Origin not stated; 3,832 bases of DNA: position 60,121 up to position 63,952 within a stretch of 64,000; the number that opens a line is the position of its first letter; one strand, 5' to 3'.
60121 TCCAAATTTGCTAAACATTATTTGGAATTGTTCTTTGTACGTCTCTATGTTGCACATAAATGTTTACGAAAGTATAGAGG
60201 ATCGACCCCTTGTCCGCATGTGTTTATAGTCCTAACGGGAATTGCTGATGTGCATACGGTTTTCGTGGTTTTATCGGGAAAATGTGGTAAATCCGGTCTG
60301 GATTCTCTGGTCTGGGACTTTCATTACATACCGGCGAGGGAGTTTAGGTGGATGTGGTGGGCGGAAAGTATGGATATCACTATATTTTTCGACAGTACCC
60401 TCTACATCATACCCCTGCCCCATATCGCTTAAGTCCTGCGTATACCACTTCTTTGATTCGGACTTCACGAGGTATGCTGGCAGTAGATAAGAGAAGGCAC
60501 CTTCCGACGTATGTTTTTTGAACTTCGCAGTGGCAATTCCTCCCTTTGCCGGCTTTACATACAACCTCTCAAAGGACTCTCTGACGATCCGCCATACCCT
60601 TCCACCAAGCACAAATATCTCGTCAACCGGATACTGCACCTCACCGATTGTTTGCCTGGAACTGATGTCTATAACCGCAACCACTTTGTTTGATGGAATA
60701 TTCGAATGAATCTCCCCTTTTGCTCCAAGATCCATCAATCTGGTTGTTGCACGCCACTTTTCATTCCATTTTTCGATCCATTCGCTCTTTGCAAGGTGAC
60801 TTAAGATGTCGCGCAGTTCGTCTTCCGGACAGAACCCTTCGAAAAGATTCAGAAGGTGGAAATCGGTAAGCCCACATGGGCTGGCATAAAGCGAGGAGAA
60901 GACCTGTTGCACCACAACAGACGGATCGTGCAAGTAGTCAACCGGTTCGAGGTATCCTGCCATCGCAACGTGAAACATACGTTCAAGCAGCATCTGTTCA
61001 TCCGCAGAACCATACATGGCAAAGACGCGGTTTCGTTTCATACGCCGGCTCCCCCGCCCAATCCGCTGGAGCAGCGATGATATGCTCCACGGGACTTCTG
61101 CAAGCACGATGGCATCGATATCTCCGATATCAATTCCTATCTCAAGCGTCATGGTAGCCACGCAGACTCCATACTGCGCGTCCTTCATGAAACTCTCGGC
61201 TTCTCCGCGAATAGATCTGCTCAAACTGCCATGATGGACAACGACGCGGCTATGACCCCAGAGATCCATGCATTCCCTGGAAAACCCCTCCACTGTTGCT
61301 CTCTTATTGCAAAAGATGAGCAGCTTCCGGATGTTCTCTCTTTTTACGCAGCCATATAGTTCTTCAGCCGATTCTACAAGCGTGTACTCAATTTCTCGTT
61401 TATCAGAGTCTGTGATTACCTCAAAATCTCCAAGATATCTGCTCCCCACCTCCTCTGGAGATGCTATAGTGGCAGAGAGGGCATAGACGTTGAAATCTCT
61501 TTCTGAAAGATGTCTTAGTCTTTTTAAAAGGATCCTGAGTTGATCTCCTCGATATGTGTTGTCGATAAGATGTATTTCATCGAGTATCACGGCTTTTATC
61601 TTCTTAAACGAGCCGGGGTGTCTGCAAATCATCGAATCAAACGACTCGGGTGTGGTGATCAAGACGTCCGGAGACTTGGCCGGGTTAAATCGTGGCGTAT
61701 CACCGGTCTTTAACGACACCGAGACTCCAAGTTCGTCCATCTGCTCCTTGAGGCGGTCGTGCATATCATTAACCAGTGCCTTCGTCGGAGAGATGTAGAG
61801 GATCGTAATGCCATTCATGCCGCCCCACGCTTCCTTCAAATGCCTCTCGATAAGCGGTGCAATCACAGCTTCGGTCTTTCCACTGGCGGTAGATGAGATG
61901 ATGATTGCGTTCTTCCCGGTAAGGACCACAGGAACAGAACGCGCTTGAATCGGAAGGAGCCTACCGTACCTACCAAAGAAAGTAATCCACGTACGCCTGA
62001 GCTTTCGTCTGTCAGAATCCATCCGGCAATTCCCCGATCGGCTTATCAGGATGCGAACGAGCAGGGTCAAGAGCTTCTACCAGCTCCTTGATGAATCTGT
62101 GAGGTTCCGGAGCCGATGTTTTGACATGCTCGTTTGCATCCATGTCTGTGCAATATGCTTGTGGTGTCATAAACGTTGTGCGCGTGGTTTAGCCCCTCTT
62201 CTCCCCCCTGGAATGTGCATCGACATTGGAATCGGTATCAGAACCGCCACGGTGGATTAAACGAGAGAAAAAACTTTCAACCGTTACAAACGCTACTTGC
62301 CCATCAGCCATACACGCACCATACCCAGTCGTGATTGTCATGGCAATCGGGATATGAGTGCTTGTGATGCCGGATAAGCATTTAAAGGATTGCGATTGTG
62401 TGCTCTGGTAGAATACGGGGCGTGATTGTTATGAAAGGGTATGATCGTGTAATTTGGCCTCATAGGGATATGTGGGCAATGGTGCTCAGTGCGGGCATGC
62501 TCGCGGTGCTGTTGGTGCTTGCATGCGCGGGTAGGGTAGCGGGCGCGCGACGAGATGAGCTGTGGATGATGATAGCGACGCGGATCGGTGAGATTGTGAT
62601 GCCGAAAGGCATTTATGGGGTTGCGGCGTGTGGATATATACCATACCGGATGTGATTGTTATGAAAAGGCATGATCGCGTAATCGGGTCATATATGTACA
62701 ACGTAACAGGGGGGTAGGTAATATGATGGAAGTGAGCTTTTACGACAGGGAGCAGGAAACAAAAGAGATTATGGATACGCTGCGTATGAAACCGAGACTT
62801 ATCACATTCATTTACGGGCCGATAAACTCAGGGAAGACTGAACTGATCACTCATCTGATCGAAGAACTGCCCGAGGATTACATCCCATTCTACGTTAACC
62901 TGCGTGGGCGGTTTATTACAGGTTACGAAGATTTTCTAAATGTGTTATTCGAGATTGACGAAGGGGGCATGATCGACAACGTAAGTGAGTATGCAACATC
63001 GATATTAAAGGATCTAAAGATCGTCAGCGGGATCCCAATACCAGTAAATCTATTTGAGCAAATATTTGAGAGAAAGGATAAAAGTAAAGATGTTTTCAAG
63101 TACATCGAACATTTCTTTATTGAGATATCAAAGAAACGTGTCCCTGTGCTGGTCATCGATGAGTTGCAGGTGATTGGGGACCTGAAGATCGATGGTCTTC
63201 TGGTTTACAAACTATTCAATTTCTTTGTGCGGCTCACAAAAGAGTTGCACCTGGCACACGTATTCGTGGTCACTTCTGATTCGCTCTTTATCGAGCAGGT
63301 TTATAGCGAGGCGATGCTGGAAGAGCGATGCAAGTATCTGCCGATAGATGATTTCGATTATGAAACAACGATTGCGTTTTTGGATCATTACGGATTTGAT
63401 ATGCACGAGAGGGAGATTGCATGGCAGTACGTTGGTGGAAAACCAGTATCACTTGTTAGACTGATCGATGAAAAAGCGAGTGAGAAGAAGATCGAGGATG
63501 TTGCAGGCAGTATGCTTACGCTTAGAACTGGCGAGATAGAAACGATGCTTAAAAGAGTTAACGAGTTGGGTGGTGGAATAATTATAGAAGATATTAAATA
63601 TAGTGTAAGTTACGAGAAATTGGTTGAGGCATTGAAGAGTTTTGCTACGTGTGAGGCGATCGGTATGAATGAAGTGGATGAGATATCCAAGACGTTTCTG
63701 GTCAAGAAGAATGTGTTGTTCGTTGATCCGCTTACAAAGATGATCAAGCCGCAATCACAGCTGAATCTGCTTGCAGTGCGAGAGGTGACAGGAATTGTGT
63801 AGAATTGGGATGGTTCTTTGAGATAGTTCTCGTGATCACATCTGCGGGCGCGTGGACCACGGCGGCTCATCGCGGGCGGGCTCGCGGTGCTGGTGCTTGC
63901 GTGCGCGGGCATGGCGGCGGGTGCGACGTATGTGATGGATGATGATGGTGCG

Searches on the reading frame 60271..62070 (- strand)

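Call 41: search_protein_families(library=pfam, proteins=[window:60271-62070:-], max_evalue=0.001)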
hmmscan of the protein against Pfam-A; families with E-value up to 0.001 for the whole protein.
window:60271-62070:- (599 aa): 4 families
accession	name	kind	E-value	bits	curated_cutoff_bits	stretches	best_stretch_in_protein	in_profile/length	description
PF00270.35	DEAD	-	4.6e-34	118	26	1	40-205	2-164/167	DEAD/DEAH box helicase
PF00271.37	Helicase_C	-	2.9e-16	60.1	23.5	1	237-342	5-108/110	Helicase conserved C-terminal domain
PF22590.2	Cas3-like_C_2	-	2.6e-06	28.1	27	1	249-343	4-104/106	CRISPR-associated nuclease/helicase Cas3, C-terminal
PF04851.21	ResIII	-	6.9e-05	23.2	22.5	1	53-171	24-139/164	Type III restriction enzyme, res subunit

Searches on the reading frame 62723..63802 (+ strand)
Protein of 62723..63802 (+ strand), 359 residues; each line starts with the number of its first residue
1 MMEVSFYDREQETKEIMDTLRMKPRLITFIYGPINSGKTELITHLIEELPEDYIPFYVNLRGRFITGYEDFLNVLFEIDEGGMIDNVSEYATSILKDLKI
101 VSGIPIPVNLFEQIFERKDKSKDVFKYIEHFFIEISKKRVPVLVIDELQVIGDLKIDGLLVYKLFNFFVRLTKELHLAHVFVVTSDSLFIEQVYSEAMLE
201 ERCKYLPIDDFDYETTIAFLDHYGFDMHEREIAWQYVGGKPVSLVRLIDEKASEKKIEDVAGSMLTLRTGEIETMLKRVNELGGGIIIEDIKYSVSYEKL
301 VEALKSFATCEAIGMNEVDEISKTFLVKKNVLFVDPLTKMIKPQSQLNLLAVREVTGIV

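Call 69: find_encoding_contigs(protein=window:62723-63802:+, flank=10000, max_places=2)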
Protein window:62723-63802:+ (359 aa): no gene with exactly this product is on record in the collection.
